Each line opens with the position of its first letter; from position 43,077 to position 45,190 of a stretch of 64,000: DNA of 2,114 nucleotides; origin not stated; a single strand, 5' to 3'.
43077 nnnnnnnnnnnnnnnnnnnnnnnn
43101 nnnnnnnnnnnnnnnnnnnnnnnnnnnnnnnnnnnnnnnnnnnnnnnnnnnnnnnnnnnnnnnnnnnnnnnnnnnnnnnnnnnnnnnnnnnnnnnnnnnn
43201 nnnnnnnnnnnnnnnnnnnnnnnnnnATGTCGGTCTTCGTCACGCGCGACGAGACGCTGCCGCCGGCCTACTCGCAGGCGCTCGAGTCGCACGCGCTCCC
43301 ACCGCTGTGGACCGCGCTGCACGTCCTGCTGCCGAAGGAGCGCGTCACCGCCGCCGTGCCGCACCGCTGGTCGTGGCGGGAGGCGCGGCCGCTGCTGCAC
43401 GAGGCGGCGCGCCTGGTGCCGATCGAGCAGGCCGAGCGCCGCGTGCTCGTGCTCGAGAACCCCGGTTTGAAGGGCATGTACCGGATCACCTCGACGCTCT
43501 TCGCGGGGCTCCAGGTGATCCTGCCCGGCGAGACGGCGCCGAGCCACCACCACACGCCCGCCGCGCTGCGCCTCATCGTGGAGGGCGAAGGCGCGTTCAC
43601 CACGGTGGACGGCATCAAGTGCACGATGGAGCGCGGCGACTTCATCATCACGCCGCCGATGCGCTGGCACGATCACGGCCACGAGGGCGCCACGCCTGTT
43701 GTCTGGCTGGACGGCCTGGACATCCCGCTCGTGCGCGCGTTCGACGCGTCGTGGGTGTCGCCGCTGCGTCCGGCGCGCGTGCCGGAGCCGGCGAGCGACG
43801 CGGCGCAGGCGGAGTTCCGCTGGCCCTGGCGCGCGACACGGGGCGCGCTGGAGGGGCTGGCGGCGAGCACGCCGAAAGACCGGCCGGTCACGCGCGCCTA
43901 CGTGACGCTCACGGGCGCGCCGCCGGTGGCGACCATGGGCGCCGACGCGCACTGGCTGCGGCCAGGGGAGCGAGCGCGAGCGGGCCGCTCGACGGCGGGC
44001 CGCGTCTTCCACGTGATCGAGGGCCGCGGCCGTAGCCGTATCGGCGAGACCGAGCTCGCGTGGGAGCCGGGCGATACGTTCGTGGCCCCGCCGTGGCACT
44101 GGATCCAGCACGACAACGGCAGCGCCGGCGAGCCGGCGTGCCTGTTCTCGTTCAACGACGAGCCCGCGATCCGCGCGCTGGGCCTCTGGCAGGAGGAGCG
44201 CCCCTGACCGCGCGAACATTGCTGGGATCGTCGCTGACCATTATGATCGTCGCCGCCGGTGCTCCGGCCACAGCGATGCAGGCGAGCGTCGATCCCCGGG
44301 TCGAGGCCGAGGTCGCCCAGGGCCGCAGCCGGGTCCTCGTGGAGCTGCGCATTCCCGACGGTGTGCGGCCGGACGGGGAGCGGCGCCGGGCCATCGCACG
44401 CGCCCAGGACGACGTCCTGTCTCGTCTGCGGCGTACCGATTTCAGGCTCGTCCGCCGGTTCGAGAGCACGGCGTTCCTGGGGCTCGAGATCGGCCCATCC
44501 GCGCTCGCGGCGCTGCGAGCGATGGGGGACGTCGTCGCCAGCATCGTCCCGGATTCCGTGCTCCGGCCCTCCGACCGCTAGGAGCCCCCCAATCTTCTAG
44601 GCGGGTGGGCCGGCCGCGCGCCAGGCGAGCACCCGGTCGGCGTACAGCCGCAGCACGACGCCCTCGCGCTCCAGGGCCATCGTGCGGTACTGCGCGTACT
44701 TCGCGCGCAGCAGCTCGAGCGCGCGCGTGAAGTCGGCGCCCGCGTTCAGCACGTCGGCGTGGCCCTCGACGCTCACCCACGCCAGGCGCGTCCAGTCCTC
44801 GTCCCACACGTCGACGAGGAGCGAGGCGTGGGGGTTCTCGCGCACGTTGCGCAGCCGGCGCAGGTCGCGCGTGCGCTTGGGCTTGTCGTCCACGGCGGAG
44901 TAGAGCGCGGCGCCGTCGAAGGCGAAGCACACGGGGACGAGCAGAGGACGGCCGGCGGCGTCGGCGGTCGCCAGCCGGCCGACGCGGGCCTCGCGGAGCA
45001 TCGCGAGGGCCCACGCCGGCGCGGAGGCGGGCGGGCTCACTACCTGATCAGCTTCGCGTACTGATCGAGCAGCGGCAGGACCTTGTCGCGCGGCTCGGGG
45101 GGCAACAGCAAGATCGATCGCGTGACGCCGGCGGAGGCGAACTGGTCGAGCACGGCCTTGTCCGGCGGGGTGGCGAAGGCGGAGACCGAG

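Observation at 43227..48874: Aromatic/amino-aromatic ring-cleavage cluster combining gentisate dioxygenase, LigAB, formamidase and F420-type enzymes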

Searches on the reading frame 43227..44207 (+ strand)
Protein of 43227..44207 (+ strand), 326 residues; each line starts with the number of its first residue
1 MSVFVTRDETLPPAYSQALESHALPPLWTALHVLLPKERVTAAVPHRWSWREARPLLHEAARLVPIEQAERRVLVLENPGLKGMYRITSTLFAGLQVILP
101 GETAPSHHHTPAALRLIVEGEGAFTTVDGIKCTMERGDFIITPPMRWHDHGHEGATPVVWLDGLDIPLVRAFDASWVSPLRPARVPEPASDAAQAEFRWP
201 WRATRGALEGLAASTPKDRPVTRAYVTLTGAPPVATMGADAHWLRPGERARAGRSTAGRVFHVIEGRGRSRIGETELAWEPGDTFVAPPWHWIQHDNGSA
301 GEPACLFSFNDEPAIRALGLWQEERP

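Call 10: search_protein_families(library=pfam, proteins=[window:43227-44207:+], max_evalue=0.01)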
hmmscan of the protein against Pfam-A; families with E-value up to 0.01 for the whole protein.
window:43227-44207:+ (326 aa): 4 families
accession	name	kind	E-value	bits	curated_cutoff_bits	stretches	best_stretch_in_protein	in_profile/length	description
PF07883.17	Cupin_2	-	1.8e-23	82.4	27.2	2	95-162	2-68/70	Cupin domain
PF02311.25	AraC_binding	-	1.4e-06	28.6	21.1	1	99-155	11-66/135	AraC-like ligand binding domain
PF05899.18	Cupin_3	-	0.00038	20.5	23.5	0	258-292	26-61/74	EutQ-like cupin domain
PF03079.20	ARD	-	0.0043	17.7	27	1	107-144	88-129/157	ARD/ARD' family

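Call 11: search_protein_families(library=ncbifam, proteins=[window:43227-44207:+], max_evalue=0.01)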
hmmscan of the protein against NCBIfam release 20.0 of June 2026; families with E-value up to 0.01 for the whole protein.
window:43227-44207:+ (326 aa): 3 families
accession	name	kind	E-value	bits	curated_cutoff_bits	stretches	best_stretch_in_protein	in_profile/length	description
TIGR02272.1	gentisate_1_2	equivalog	1e-95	320.5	442.1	2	14-178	5-169/336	gentisate 1,2-dioxygenase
NF049978.1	AminoSalDhMabB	equivalog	1.8e-59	202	650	2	18-193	7-185/351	5-aminosalicylate 1,2-dioxygenase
NF049940.1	MandnitrLy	equivalog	1e-05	25.3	140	1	100-155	44-99/130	(R)-mandelonitrile lyase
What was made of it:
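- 43227..44207 (+): Neighbour, not part of the operon: bicupin of the gentisate 1,2-dioxygenase family (326 aa), convergent. TIGR02272, 320 bits, below the 442 cutoff (call 11).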

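Call 59: search_solved_structures(query=window:43227-44207:+, max_evalue=0.001)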
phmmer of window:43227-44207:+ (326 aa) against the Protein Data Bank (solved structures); distinct sequences matched with E-value up to 0.001: 7.
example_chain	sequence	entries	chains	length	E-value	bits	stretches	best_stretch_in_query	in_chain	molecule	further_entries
2d40_A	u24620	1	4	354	1.5e-72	247.8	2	15-176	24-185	putative gentisate 1,2-dioxygenase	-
3bu7_A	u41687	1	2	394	1.1e-57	198.9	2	13-177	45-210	Gentisate 1,2-dioxygenase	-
4fag_A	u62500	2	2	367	1.2e-45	159.4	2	15-177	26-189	Gentisate 1,2-dioxygenase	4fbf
2phd_A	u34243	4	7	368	4.7e-45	157.4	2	15-177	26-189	Gentisate 1,2-dioxygenase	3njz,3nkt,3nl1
4fah_A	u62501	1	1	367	1.5e-44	155.8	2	15-177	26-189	Gentisate 1,2-dioxygenase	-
3nst_A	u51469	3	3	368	3.7e-44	154.5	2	15-177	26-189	Gentisate 1,2-dioxygenase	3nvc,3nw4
8ch4_A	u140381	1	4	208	5.2e-08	35.6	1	44-149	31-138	5-nitrosalicylic acid 1,2-dioxygenase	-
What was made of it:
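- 43227..44207 (+): PDB 2D40 matches at E 1.5e-72 (call 59).
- On Gentisate 1,2-dioxygenase: Family-level relation is clear, since PDB 2D40 matches at E 1.5e-72 (call 59).
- The GDO family includes 5-aminosalicylate and 5-nitrosalicylate dioxygenases (calls 11, 59).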

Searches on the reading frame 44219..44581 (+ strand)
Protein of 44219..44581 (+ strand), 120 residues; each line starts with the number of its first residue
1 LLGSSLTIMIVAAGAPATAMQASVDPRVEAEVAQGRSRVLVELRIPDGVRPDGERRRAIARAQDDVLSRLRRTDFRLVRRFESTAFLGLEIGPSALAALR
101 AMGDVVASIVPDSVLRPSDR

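Call 10: search_protein_families(library=pfam, proteins=[window:44219-44581:+], max_evalue=0.01)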
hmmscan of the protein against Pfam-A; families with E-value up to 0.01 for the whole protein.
window:44219-44581:+ (120 aa): 0 families

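Call 11: search_protein_families(library=ncbifam, proteins=[window:44219-44581:+], max_evalue=0.01)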
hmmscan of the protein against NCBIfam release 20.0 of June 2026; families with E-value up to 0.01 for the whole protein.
window:44219-44581:+ (120 aa): 0 families

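Call 70: search_protein_families(library=pfam, proteins=[window:44219-44581:+], max_evalue=5)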
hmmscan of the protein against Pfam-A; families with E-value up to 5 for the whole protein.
window:44219-44581:+ (120 aa): 0 families

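Call 77: predict_structure(protein=window:44219-44581:+)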
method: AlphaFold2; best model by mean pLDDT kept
length: 120 residues; sequences in the alignment: 1
mean_pLDDT: 76.9   pTM: 0.68
mean pLDDT of the five models: 76.9, 65.2, 62.4, 46.6, 43.9
residues with pLDDT >= 90: 47; 70-90: 41; 50-70: 9; < 50: 23
segments of 3 or more residues with pLDDT < 50: 1-21
pLDDT, mean of each block of 10 residues (from residue 1): 37 37 79 90 76 81 93 93 89 93 87 67
secondary structure, 60 per line:
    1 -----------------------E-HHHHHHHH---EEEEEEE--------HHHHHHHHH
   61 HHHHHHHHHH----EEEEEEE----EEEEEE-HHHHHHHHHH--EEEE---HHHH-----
elements in order: H26-33 E37-43 H52-70 E75-81 E86-91 H93-102 E105-108 H112-115

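Call 81: fold_search(model_id=the predicted structure, library=pdb)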
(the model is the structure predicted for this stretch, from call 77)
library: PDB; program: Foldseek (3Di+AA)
matches with E <= 10: 854; with E <= 0.001: 0
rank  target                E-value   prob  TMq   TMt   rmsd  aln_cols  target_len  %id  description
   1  4j5o_B                6.0e-02  0.41  0.29  0.31   6.2        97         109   16  Room temperature crystal structure of a RNA binding motif protein 39 (Rbm39) from Mus musculus at 1.11 A resolution (released 2013-04-10)
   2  4ru2_K                7.7e-02  0.54  0.33  0.35   5.7        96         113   14  Crystal structure of a RNA-binding protein 39 (RBM39) in complex with fragment of splicing factor (U2AF) from Mus musc (released 2015-02-04)
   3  1rjj_MODEL_1_A        1.0e-01  0.23  0.28  0.30   7.7       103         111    9  Solution structure of a homodimeric hypothetical protein, At5g22580, a structural genomics target from Arabido (released 2003-12-09)
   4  3cnq_P                1.3e-01  0.84  0.36  0.56   5.0        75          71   12  Prosubtilisin Substrate Complex of Subtilisin SUBT_BACAM (released 2008-05-06)
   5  3bgu_B                1.4e-01  0.20  0.25  0.27   7.8        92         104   16  Crystal structure of a dimeric ferredoxin-like protein of unknown function (tfu_0763) from thermobifida fusca yx at 1. (released 2007-12-11)
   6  4oz0_B                1.5e-01  0.28  0.29  0.31   6.4        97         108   16  Crystal structure of human CAPERalpha U2AF homology motif (apo-state) (released 2014-05-14)
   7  4f02_D                1.5e-01  0.15  0.25  0.20   9.1       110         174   11  Crystal structure of the PABP-binding site of eIF4G in complex with RRM1-2 of PABP and poly(A) (released 2012-08-08)
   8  4ru2_E                1.6e-01  0.41  0.33  0.35   5.7        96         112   14  Crystal structure of a RNA-binding protein 39 (RBM39) in complex with fragment of splicing factor (U2AF) from Mus musc (released 2015-02-04)
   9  4ru2_A                1.6e-01  0.33  0.31  0.33   6.1        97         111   16  Crystal structure of a RNA-binding protein 39 (RBM39) in complex with fragment of splicing factor (U2AF) from Mus musc (released 2015-02-04)
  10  2ifx_B                1.8e-01  0.25  0.31  0.36   6.5        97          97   18  Crystal structure of a putative 4-methylmuconolactone methylisomerase (YP_295714.1) from Ralstonia eutropha JMP134 at  (released 2006-10-10)
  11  5obn_MODEL_1_A        1.8e-01  0.13  0.22  0.20   8.7        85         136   14  NMR solution structure of U11/U12 65K protein's C-terminal RRM domain (381-516) (released 2018-01-24)
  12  9mq4_A                1.9e-01  0.60  0.33  0.19   4.4        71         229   10  Damaged 70S ribosome with PrfH bound (released 2025-02-05)
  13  6u9d_K                2.0e-01  0.60  0.40  0.22  15.6       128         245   11  Saccharomyces cerevisiae acetohydroxyacid synthase (released 2020-07-15)
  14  4ru2_C                2.0e-01  0.28  0.31  0.33   5.9        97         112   15  Crystal structure of a RNA-binding protein 39 (RBM39) in complex with fragment of splicing factor (U2AF) from Mus musc (released 2015-02-04)
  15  4oz1_B                2.0e-01  0.23  0.29  0.31   6.2        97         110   16  Crystal structure of human CAPERalpha UHM bound to SF3b155 ULM5 (released 2014-05-14)
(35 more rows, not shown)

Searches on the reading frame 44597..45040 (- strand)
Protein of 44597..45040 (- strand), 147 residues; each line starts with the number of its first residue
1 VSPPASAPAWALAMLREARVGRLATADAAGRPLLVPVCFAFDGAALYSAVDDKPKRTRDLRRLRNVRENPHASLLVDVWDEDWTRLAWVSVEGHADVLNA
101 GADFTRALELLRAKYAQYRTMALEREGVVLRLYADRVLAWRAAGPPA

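Call 10: search_protein_families(library=pfam, proteins=[window:44597-45040:-], max_evalue=0.01)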
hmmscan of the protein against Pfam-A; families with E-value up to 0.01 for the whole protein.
window:44597-45040:- (147 aa): 2 families
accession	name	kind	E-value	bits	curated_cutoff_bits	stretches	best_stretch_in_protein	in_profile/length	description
PF01243.27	PNPOx_N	-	1.9e-14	54.5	28.1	1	13-140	7-119/120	Pyridoxamine 5'-phosphate oxidase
PF12900.13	Pyridox_ox_2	-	9.8e-09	35.7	27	1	12-119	6-111/140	Pyridoxamine 5'-phosphate oxidase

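Call 11: search_protein_families(library=ncbifam, proteins=[window:44597-45040:-], max_evalue=0.01)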
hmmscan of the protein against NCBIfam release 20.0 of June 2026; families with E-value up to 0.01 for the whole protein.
window:44597-45040:- (147 aa): 5 families
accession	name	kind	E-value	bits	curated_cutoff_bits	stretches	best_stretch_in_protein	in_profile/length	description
TIGR03668.1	Rv0121_F420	hypoth_equivalog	7.6e-44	149.2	119.15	1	13-141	7-141/141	TIGR03668 family PPOX class F420-dependent oxidoreductase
TIGR03618.1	Rv1155_F420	subfamily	3e-17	63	79.05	1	12-138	2-126/127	TIGR03618 family F420-dependent PPOX class oxidoreductase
TIGR04023.1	PPOX_MSMEG_5819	subfamily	4.4e-11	42.7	85.6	1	12-111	6-103/115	PPOX class F420-dependent oxidoreductase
TIGR03667.1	Rv3369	hypoth_equivalog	1.9e-07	31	125.3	1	8-117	4-103/130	TIGR03667 family PPOX class F420-dependent oxidoreductase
TIGR03666.1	Rv2061_F420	subfamily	5.1e-06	26.2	84.9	1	11-122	5-106/132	PPOX class F420-dependent oxidoreductase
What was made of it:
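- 44597..45040 (-): PPOX-class (split beta-barrel) oxidoreductase of the F420-associated TIGR03668 (Rv0121) family (147 aa). Last gene of the operon. NCBIfam TIGR03668, 149.2 bits against a cutoff of 119.15 (call 11).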

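Call 58: search_solved_structures(query=window:44597-45040:-, max_evalue=0.01)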
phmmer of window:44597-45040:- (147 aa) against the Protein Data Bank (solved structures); distinct sequences matched with E-value up to 0.01: 7.
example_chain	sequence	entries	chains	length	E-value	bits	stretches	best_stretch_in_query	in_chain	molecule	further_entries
4zky_A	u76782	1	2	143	1.2e-21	80.5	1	13-142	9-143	Pyridoxamine 5-phosphate oxidase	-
5jv4_A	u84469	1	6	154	1.5e-21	80.2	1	13-142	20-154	Pyridoxamine 5'-phosphate oxidase-like FMN-binding protein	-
1w9a_A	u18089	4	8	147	0.00011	25.4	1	12-118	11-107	PUTATIVE PYRIDOXINE/PYRIDOXAMINE 5'-PHOSPHATE OXIDASE | hypothetical protein Rv1155 | PYRIDOXINE 5'-PHOSPHATE OXIDASE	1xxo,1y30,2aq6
4qvb_A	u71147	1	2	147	0.00012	25.4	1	12-118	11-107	Rv1155 protein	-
5jab_A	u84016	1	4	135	0.0057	19.9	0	11-139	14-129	Biliverdin reductase Rv2074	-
2asf_A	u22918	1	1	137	0.0059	19.9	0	11-139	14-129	Hypothetical protein Rv2074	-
3u0i_A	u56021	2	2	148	0.0059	19.8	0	14-61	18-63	probable FAD-binding, putative uncharacterized protein | Putative uncharacterized protein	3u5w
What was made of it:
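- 44597..45040 (-): PDB 4ZKY and 5JV4 match at E 1e-21 (call 58).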
